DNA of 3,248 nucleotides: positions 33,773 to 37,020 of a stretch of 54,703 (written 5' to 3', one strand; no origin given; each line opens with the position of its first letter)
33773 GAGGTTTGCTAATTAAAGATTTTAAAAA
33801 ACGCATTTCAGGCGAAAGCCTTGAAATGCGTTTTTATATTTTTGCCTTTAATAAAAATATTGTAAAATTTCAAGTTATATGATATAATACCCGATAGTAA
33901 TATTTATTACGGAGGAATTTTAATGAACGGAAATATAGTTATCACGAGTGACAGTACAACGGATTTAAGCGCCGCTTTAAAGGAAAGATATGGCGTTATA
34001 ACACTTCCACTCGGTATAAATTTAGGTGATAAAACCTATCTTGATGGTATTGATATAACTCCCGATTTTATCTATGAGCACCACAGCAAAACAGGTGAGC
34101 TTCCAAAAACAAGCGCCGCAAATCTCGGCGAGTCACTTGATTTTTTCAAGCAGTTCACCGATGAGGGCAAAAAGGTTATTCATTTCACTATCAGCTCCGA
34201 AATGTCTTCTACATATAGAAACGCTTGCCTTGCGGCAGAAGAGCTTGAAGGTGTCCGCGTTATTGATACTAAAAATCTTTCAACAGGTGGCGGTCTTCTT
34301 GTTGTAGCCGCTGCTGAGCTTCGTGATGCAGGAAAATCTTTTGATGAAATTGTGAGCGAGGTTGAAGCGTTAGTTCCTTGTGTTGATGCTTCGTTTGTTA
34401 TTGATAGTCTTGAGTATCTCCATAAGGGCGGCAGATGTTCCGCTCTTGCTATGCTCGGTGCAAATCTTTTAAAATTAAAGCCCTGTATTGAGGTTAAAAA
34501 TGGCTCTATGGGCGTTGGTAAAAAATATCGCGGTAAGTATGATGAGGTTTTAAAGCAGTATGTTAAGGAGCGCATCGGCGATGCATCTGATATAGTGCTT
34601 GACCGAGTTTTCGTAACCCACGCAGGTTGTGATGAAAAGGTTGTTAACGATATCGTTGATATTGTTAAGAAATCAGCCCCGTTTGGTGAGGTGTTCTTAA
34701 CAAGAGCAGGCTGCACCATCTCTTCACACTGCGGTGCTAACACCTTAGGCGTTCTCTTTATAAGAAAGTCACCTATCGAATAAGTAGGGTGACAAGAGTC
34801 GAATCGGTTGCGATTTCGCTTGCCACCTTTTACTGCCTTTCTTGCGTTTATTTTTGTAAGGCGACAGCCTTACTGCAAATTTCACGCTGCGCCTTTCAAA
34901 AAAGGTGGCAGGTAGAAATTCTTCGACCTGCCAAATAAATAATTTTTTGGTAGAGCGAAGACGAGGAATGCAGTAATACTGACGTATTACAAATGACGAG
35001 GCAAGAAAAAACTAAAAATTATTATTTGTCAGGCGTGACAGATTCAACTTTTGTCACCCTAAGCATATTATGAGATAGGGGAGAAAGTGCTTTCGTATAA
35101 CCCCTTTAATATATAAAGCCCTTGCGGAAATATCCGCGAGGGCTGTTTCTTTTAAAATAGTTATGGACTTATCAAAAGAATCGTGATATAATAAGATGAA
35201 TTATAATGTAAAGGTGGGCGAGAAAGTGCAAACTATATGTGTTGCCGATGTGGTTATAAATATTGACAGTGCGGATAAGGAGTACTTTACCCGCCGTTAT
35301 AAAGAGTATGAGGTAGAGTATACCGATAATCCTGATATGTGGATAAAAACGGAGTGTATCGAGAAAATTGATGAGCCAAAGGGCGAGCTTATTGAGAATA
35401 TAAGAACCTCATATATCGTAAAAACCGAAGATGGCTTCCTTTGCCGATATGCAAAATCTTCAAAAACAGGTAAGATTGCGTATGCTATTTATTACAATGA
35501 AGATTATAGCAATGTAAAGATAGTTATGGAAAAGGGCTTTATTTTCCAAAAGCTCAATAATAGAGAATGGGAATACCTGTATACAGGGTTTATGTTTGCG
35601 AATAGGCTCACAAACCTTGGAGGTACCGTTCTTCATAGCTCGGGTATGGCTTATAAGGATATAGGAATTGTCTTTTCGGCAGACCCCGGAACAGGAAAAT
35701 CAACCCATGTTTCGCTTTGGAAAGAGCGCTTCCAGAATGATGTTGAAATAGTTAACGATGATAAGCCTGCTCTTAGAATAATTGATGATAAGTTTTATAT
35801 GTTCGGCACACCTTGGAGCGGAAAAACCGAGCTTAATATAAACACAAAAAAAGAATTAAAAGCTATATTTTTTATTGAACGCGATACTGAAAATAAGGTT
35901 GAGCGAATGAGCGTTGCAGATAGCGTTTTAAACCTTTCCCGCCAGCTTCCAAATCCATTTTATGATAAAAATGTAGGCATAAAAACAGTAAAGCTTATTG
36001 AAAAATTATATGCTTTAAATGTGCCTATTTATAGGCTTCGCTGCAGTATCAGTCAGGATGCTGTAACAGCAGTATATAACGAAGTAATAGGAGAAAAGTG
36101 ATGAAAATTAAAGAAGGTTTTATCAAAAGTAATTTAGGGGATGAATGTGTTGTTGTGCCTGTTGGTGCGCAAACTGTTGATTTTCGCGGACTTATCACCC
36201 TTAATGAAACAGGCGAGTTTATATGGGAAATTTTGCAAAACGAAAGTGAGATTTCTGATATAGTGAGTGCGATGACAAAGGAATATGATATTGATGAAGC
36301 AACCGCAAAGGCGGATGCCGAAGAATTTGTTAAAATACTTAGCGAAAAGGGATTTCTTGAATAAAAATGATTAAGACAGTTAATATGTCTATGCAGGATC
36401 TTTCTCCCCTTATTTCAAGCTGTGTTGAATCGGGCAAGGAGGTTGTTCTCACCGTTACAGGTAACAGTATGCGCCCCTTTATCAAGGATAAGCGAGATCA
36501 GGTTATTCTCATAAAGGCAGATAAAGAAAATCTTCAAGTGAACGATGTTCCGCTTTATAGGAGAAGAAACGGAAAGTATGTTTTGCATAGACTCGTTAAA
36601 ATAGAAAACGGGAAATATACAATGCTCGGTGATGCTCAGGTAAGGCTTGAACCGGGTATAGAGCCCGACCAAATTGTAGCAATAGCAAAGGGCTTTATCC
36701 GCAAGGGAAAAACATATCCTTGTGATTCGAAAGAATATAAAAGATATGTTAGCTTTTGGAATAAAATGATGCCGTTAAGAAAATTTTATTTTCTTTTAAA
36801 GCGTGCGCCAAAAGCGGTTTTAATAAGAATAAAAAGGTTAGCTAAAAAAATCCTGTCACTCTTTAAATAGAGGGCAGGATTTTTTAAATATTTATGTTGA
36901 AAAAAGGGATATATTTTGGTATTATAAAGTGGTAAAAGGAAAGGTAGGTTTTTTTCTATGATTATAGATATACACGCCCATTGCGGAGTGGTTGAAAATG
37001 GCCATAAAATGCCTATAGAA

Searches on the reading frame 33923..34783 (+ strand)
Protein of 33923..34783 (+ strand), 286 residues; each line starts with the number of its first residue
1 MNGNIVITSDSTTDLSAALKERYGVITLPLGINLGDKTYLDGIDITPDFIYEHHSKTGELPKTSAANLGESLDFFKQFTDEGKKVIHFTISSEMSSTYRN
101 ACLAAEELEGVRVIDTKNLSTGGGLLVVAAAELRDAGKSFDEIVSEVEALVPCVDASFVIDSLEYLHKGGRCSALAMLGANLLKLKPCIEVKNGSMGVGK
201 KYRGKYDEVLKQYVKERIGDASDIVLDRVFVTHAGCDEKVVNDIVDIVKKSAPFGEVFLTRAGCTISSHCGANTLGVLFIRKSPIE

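Call 32: find_encoding_contigs(protein=window:33923-34783:+, flank=3000, max_places=10)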
Protein window:33923-34783:+ (286 aa): 4 contigs read that carry it; 4 places shown.
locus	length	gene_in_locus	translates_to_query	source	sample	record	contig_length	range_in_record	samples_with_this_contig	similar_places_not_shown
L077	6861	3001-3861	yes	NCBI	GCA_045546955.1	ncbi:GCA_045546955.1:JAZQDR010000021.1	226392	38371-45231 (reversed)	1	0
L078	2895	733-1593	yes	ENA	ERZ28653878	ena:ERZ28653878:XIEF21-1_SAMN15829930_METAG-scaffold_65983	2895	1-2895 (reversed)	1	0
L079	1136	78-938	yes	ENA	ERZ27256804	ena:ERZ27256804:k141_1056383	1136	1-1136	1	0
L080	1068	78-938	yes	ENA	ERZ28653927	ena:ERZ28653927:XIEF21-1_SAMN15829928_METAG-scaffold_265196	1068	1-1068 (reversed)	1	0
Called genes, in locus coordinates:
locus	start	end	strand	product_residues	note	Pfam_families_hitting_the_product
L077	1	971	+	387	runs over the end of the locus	PF00768:Peptidase_S11, PF13354:Beta-lactamase2, PF07943:PBP5_C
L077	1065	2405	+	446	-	PF00342:PGI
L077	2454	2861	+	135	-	-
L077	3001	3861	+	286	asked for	PF02645:DegV, PF13684:FakA-like_C (weak)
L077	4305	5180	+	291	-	PF27840:ScmC (faint)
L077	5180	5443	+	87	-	PF05402:PqqD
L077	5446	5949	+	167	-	PF00717:Peptidase_S24 (faint)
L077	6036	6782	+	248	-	PF01026:TatD_DNase (weak), PF04909:Amidohydro_2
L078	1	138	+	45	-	?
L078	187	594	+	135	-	-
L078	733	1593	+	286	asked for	PF02645:DegV, PF13684:FakA-like_C (weak)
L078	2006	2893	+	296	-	?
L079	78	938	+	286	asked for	PF02645:DegV, PF13684:FakA-like_C (weak)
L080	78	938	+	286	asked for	PF02645:DegV, PF13684:FakA-like_C (weak)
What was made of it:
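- On Bacterial MITE (non-autonomous TIR element): No empty site from the same species was found (call 32).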

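Call 57: search_protein_families(library=pfam, proteins=[window:33923-34783:+], max_evalue=0.001)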
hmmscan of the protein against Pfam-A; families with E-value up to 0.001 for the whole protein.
window:33923-34783:+ (286 aa): 2 families
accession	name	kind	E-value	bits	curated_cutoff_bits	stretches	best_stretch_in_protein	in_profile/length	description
PF02645.21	DegV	-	1.7e-65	221.6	27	1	5-281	2-279/280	Uncharacterised protein, DegV family COG1307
PF13684.11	FakA-like_C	-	1.3e-05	25.1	23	1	81-251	45-193/216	Fatty acid kinase subunit A-like, C-terminal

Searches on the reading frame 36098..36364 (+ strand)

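Call 57: search_protein_families(library=pfam, proteins=[window:36098-36364:+], max_evalue=0.001)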
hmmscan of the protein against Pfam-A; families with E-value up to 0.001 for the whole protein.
window:36098-36364:+ (88 aa): 1 family
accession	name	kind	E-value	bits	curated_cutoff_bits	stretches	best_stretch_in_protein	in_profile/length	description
PF05402.18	PqqD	-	3.3e-18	66.2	23.4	1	16-87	1-67/67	Coenzyme PQQ synthesis protein D (PqqD)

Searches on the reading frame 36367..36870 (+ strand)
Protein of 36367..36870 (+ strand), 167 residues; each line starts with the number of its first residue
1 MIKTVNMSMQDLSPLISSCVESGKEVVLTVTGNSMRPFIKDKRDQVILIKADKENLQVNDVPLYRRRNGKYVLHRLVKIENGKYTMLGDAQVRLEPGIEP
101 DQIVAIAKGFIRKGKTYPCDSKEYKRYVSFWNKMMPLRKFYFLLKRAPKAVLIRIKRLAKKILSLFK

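Call 57: search_protein_families(library=pfam, proteins=[window:36367-36870:+], max_evalue=0.001)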
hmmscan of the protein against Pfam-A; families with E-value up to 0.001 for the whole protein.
window:36367-36870:+ (167 aa): 1 family
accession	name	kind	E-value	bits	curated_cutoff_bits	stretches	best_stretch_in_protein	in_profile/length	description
PF00717.28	Peptidase_S24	-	2.2e-05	24.6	23.3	1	14-86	23-91/116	Peptidase S24-like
